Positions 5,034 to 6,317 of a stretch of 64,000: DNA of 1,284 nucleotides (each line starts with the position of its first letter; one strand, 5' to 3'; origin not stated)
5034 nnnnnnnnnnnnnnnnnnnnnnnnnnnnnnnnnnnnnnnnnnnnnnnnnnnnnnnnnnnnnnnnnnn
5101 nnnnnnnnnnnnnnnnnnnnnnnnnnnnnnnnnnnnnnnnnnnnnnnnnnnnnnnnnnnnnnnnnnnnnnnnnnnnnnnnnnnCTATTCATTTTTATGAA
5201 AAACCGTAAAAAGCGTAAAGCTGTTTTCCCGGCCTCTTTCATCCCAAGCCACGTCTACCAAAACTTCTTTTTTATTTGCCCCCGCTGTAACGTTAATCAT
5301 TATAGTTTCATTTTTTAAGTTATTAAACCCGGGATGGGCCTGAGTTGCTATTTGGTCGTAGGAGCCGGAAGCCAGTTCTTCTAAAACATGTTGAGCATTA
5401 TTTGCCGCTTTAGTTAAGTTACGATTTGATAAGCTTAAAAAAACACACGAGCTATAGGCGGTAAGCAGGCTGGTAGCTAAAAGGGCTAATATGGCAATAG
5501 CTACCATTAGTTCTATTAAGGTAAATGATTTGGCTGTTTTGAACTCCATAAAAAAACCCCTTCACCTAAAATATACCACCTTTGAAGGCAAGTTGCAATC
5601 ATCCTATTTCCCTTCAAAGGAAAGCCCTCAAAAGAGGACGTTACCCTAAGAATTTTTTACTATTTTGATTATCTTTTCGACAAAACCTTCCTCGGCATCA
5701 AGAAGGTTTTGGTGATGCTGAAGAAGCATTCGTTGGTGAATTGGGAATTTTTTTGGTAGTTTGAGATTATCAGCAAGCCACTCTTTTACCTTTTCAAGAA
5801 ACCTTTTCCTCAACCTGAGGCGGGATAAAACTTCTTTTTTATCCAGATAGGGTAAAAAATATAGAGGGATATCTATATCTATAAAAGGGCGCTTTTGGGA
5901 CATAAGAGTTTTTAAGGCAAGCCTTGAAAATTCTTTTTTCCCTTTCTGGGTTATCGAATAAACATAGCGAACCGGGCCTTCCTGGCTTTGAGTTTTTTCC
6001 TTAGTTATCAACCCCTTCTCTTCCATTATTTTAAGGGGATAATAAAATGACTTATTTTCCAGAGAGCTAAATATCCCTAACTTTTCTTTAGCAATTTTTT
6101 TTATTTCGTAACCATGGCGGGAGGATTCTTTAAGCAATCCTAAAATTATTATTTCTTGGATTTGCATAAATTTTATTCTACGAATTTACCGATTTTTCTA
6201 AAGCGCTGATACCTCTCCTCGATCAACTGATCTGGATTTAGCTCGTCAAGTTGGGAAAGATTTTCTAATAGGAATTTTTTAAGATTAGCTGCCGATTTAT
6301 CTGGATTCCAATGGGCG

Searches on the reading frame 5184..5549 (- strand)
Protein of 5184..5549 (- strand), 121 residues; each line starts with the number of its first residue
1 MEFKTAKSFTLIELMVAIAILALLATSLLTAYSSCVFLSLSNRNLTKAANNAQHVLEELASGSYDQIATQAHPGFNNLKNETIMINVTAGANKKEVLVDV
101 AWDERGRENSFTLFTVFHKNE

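Call 3: search_protein_families(library=pfam, proteins=[window:5184-5549:-], max_evalue=0.1)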
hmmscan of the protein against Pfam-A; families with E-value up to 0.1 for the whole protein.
window:5184-5549:- (121 aa): 2 families
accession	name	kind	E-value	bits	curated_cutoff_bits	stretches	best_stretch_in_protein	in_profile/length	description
PF07963.17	N_methyl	-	3.1e-07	30.1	21.2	1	6-28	4-26/27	Prokaryotic N-terminal methylation motif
PF17062.10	Osw5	-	0.022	15.3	30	1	8-47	10-49/70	Outer spore wall 5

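Call 4: search_protein_families(library=ncbifam, proteins=[window:5184-5549:-], max_evalue=0.1)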
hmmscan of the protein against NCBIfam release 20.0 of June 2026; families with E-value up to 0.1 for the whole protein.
window:5184-5549:- (121 aa): 13 families
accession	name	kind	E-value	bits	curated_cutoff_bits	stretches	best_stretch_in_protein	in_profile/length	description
NF041013.1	T4P_ComGE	equivalog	5.4e-05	23.2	49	1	5-52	2-49/83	competence type IV pilus minor pilin ComGE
NF007862.0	PRK10574.1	equivalog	7.2e-05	22.9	138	1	5-34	3-32/145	prepilin peptidase-dependent pilin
TIGR02532.1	IV_pilin_GFxxxE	domain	7.4e-05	22.4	16.3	1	9-27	4-22/24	prepilin-type N-terminal cleavage/methylation domain-containing protein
NF047828.1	T3SSXpsI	equivalog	0.0002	21.4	150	1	8-62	3-57/132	type II secretion system protein XpsI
TIGR01711.1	gspJ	equivalog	0.0053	16.6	64.85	1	8-28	2-22/192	type II secretion system minor pseudopilin GspJ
TIGR01707.1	gspI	equivalog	0.0073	16.8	44.35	1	9-35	2-28/101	type II secretion system minor pseudopilin GspI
TIGR02596.1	TIGR02596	subfamily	0.0084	16.2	70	1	9-53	1-41/196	Verru_Chthon cassette protein D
NF007800.0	PRK10506.1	equivalog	0.0088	15.9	158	1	4-33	6-35/163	prepilin peptidase-dependent protein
TIGR01708.2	typeII_sec_gspH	equivalog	0.012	15.6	80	1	9-33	4-28/169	type II secretion system minor pseudopilin GspH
TIGR01710.1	typeII_sec_gspG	equivalog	0.02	14.9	88.85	1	8-28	2-22/134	type II secretion system major pseudopilin GspG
NF041775.1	typeIV_PilA_Myxo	equivalog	0.03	14.3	400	1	7-30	11-34/214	type IV pilin protein PilA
TIGR02599.1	TIGR02599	subfamily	0.063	12.5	256.5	1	8-32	1-25/361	Verru_Chthon cassette protein C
NF005152.0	PRK06633.1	equivalog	0.072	11.6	675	1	19-90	138-207/392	acetyl-CoA C-acetyltransferase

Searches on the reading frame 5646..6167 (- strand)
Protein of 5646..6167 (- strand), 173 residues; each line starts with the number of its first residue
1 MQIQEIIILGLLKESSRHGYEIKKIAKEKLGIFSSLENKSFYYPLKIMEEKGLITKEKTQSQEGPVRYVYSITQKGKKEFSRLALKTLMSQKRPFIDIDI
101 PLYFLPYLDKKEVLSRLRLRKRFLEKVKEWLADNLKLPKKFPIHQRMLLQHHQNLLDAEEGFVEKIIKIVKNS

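Call 3: search_protein_families(library=pfam, proteins=[window:5646-6167:-], max_evalue=0.1)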
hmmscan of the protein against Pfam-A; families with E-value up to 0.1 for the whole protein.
window:5646-6167:- (173 aa): 6 families
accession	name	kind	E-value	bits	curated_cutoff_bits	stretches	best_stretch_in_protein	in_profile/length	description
PF03551.20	PadR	-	1.3e-15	57.5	27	1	8-81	1-74/75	Transcriptional regulator PadR-like family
PF10711.15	DUF2513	-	0.0055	17.5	29.6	1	32-77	29-75/100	Hypothetical protein (DUF2513)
PF01638.23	HxlR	-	0.011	16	20.8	1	38-78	33-71/91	HxlR-like helix-turn-helix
PF13601.12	HTH_34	-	0.013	16.1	27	1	44-82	34-71/80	Winged helix DNA-binding domain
PF08461.16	HTH_12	-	0.037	14.4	21.4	0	8-77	3-63/66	Ribonuclease R winged-helix domain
PF04182.18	B-block_TFIIIC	-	0.045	14.3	22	1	37-63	31-54/73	B-block binding subunit of TFIIIC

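Call 4: search_protein_families(library=ncbifam, proteins=[window:5646-6167:-], max_evalue=0.1)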
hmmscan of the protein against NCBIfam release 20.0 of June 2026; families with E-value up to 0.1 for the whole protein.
window:5646-6167:- (173 aa): 8 families
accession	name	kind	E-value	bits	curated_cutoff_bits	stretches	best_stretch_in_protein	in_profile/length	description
TIGR03433.1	padR_acidobact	paralog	9.6e-10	38.5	101.8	1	5-81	6-82/101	PadR family transcriptional regulator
TIGR02719.1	repress_PhaQ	equivalog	5.9e-08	33.1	139.35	1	9-84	30-103/138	poly-beta-hydroxybutyrate-responsive repressor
NF053635.1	TransRegRv3488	equivalog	6e-05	23.2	140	1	38-82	40-83/98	Rv3488 family transcriptional regulator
TIGR04176.1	MarR_EPS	equivalog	0.0023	18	88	1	40-92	34-86/105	MarR family EPS-associated transcriptional regulator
NF053606.1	Sta1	subfamily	0.007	16.5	80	1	37-75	47-86/100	Sta1 family transcriptional regulator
NF053610.1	Sso10a_fam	subfamily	0.0077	16.2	60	1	37-78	30-62/64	Sso10a family chromatin protein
NF040939.2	trans_reg_lrs14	equivalog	0.027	14.5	90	1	41-75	53-88/103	Lrs14 family HTH-type transcriptional regulator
TIGR02702.1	SufR_cyano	equivalog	0.044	13.5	178.8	1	40-85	31-77/208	iron-sulfur cluster biosynthesis transcriptional regulator SufR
